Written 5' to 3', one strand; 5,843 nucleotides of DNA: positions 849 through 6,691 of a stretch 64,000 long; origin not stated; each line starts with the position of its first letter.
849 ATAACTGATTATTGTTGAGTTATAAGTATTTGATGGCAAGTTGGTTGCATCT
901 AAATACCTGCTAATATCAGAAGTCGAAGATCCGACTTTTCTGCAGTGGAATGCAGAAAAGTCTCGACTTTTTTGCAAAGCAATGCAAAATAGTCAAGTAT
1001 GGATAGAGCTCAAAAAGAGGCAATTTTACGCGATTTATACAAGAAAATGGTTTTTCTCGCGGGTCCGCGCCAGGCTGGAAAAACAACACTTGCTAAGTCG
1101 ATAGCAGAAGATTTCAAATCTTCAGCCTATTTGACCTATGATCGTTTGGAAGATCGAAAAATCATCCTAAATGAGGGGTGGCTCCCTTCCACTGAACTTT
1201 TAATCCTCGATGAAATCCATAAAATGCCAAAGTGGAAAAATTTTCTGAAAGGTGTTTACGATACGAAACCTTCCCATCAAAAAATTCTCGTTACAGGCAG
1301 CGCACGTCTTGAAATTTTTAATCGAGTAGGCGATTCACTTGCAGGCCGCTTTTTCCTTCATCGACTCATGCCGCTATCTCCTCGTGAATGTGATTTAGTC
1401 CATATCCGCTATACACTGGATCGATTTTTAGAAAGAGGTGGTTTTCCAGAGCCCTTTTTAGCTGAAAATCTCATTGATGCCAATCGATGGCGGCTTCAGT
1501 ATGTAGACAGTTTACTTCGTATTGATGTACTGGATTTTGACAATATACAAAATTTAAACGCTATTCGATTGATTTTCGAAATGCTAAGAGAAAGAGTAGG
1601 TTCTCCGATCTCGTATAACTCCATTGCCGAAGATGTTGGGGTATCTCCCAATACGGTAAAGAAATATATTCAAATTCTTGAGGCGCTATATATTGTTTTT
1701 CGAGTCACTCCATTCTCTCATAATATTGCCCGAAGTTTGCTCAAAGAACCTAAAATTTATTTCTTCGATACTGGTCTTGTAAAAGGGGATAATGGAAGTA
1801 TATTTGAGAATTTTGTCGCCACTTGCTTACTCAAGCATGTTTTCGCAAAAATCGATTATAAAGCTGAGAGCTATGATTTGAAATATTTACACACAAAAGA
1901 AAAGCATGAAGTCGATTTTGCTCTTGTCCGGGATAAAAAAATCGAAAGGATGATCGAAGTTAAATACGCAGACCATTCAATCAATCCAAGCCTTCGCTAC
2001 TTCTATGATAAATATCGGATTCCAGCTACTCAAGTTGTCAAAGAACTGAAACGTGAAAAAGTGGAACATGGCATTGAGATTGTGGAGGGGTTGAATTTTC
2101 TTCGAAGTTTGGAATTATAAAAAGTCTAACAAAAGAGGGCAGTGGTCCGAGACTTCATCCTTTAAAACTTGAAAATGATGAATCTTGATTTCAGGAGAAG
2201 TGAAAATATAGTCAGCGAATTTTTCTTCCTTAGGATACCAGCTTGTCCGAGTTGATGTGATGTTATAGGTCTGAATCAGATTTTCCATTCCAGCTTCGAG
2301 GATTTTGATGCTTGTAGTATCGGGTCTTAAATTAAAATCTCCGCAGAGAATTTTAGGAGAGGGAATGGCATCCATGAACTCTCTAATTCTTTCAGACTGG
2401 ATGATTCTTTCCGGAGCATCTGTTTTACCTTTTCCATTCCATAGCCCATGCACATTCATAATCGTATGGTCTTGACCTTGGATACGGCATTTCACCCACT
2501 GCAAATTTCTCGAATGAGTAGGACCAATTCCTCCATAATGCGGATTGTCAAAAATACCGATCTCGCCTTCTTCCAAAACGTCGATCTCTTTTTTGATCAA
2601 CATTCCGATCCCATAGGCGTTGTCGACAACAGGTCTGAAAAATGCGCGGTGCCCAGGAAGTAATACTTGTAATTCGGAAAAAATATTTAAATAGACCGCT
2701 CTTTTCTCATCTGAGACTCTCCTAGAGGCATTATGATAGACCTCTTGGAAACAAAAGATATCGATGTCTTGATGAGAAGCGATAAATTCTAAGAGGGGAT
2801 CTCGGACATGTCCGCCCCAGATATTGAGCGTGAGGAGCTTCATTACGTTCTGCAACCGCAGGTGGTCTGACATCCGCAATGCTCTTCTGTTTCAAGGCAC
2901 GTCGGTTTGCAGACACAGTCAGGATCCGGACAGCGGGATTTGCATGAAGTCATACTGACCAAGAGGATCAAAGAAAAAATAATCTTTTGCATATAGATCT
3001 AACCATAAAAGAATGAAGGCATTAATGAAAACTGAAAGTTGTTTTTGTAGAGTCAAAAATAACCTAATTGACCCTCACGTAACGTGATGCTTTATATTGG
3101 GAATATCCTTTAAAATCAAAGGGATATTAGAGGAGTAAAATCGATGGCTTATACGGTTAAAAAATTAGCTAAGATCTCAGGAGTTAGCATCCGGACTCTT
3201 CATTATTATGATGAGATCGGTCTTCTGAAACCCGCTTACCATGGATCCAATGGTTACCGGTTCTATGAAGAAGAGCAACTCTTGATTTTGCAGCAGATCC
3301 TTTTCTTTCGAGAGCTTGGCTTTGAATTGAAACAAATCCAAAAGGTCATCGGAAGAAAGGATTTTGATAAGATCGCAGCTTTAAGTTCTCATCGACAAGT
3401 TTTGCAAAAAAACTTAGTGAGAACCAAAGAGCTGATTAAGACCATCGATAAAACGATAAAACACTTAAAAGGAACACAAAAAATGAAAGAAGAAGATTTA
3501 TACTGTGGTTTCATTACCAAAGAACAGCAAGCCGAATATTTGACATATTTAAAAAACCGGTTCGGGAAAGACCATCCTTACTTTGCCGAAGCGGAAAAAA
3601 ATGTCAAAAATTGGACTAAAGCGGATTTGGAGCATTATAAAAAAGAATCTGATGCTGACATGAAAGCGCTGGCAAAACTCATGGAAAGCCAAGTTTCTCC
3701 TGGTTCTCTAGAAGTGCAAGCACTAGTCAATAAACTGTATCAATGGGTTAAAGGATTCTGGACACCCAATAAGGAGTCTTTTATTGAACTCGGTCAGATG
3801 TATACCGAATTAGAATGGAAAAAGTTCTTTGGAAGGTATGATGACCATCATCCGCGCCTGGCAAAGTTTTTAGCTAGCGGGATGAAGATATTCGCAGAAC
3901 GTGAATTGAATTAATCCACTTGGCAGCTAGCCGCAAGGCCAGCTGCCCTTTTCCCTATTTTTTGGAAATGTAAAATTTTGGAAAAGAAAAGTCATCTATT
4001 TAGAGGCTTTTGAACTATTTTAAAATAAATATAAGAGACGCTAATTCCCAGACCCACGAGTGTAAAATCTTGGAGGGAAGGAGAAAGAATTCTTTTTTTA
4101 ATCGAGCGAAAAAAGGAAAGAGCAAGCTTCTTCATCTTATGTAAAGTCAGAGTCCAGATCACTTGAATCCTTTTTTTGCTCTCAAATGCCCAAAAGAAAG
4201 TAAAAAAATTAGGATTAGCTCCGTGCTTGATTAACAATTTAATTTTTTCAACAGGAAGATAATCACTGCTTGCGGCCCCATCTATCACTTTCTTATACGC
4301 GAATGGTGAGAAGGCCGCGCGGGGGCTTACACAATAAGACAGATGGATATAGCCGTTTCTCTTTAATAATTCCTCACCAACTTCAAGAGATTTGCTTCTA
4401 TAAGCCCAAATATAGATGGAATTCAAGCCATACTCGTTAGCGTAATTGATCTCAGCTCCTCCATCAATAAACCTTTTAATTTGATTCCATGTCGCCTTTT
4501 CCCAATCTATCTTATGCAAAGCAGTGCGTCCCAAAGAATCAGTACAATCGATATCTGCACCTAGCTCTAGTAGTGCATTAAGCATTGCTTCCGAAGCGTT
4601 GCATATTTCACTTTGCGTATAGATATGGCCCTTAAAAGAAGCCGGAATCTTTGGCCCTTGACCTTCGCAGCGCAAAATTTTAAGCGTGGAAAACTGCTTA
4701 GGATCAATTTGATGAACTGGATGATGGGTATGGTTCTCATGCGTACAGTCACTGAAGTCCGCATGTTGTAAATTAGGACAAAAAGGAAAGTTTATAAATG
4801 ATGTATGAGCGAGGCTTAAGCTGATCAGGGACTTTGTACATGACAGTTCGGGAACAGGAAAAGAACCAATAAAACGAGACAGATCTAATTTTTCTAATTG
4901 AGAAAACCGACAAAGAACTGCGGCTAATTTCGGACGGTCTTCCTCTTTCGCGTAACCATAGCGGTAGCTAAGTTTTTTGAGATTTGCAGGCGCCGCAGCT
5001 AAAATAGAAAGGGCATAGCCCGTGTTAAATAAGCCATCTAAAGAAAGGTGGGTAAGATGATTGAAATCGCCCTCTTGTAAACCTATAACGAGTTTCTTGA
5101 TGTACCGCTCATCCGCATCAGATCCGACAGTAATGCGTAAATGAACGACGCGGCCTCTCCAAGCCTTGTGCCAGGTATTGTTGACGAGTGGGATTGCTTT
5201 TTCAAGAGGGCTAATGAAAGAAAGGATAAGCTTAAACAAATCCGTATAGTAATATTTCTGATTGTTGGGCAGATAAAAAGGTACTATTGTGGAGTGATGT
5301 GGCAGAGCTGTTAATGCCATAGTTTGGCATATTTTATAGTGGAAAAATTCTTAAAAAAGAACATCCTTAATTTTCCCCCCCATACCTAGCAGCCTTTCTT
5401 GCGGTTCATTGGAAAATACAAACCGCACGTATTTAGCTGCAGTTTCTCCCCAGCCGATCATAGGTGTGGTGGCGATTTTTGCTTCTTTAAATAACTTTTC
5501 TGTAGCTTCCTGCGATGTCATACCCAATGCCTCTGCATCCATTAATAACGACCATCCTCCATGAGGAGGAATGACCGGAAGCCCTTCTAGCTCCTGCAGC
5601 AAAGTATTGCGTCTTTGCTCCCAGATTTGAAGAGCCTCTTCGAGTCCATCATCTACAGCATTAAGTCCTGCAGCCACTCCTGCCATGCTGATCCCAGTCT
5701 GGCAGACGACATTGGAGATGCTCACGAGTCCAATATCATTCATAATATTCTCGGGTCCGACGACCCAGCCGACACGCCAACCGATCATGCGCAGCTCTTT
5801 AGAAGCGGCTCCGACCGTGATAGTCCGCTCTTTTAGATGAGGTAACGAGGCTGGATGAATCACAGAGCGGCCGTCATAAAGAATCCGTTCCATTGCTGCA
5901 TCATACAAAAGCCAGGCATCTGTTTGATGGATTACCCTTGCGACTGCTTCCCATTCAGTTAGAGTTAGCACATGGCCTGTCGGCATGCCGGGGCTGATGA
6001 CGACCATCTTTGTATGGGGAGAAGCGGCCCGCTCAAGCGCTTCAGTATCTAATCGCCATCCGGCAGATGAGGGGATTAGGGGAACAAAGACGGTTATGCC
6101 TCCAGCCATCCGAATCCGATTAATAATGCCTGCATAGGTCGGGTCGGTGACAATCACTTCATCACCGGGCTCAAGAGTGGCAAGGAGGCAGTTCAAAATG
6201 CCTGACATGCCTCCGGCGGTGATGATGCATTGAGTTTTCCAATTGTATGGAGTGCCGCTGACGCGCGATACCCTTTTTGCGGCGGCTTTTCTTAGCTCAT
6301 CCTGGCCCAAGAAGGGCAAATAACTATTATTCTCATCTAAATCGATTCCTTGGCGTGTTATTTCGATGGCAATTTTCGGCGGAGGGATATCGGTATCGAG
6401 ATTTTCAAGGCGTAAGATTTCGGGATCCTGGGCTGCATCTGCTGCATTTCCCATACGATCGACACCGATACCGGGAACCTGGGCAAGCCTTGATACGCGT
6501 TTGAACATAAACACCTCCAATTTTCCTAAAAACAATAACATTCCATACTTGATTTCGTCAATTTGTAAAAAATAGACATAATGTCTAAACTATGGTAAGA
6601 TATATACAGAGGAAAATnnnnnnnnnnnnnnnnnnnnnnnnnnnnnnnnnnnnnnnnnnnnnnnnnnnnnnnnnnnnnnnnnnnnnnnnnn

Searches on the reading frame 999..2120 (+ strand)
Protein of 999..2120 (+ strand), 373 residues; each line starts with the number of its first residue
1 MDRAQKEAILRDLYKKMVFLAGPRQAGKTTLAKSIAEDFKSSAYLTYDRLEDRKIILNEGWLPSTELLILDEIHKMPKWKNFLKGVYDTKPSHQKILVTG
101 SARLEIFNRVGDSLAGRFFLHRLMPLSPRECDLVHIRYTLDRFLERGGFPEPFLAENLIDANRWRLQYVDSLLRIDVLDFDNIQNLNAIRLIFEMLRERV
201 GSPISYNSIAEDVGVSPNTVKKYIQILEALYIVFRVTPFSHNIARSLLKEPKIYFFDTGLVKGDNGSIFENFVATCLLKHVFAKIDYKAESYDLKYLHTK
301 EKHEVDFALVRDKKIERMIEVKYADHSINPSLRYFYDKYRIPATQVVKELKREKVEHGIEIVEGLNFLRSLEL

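Call 72: search_protein_families(library=pfam, proteins=[window:999-2120:+], max_evalue=0.0001)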
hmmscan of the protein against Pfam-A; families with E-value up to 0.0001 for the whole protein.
window:999-2120:+ (373 aa): 4 families
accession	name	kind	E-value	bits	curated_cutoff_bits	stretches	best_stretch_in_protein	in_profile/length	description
PF13635.12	DUF4143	-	2.1e-31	109.3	28.1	1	176-324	3-160/160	Domain of unknown function (DUF4143)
PF13173.12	AAA_14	-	4.5e-25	88.6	27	1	15-130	2-127/129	AAA domain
PF08279.18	HTH_11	-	1.9e-05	24.9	25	1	191-230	4-42/55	HTH domain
PF13730.12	HTH_36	-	8.7e-05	22.7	25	0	205-230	27-52/55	Helix-turn-helix domain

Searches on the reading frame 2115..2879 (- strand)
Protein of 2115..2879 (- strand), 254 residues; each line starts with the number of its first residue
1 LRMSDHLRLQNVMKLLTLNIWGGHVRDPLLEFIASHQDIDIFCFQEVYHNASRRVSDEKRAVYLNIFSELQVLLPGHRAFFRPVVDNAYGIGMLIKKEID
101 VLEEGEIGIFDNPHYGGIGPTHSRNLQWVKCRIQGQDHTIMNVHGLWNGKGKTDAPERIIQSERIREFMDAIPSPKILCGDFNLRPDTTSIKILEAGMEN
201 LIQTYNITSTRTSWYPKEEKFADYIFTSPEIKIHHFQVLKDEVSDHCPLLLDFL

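Call 72: search_protein_families(library=pfam, proteins=[window:2115-2879:-], max_evalue=0.0001)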
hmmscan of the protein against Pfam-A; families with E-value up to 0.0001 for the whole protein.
window:2115-2879:- (254 aa): 2 families
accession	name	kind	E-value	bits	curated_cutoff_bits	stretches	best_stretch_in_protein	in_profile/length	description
PF03372.29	Exo_endo_phos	-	6.8e-20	72.2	24.5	1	16-246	1-225/225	Endonuclease/Exonuclease/phosphatase family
PF14529.12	Exo_endo_phos_2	-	8.4e-05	22.9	27.4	0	162-249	18-116/117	Endonuclease-reverse transcriptase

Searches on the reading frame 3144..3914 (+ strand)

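Call 72: search_protein_families(library=pfam, proteins=[window:3144-3914:+], max_evalue=0.0001)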
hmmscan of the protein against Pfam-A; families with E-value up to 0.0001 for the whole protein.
window:3144-3914:+ (256 aa): 3 families
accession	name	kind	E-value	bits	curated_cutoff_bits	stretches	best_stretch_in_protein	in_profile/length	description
PF07739.18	TipAS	-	4.9e-22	79.1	23.8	1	136-250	5-117/117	TipAS antibiotic-recognition domain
PF13411.12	MerR_1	-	7.9e-18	64.8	21.6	1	3-69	1-66/69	MerR HTH family regulatory protein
PF00376.29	MerR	-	8.9e-15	54.7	28.2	1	4-41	1-38/38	MerR family regulatory protein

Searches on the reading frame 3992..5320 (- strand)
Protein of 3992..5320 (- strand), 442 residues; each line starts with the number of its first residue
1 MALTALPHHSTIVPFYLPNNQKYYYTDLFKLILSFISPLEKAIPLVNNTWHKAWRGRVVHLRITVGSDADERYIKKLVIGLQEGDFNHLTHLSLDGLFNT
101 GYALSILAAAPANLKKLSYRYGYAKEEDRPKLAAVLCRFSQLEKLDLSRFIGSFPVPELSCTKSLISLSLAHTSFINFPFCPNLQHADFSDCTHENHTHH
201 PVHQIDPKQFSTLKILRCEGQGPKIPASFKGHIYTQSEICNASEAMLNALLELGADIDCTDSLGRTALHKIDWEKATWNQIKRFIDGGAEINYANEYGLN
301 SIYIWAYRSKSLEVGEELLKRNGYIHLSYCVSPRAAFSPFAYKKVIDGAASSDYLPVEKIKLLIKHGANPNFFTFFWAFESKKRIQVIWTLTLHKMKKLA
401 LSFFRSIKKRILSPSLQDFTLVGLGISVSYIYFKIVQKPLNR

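Call 72: search_protein_families(library=pfam, proteins=[window:3992-5320:-], max_evalue=0.0001)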
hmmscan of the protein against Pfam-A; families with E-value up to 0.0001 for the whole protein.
window:3992-5320:- (442 aa): 1 family
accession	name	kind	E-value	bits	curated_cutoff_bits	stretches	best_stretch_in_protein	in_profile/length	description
PF13637.12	Ank_4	-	9.8e-07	29.4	22.7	0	244-270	10-36/50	Ankyrin repeats (many copies)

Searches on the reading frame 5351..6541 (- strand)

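Call 72: search_protein_families(library=pfam, proteins=[window:5351-6541:-], max_evalue=0.0001)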
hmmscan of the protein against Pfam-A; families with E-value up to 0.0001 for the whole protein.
window:5351-6541:- (396 aa): 4 families
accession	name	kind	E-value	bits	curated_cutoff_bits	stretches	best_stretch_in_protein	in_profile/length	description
PF00155.27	Aminotran_1_2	-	2e-42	146.1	19.7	1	65-362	29-334/361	Aminotransferase class I and II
PF01041.23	DegT_DnrJ_EryC1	-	1e-07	32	19.8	1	103-216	40-147/360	DegT/DnrJ/EryC1/StrS aminotransferase family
PF01053.26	Cys_Met_Meta_PP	-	2.6e-06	26.7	27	1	103-217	68-176/381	Cys/Met metabolism PLP-dependent enzyme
PF00266.25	Aminotran_5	-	4.1e-06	26.5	21.5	1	111-216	73-177/371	Aminotransferase class-V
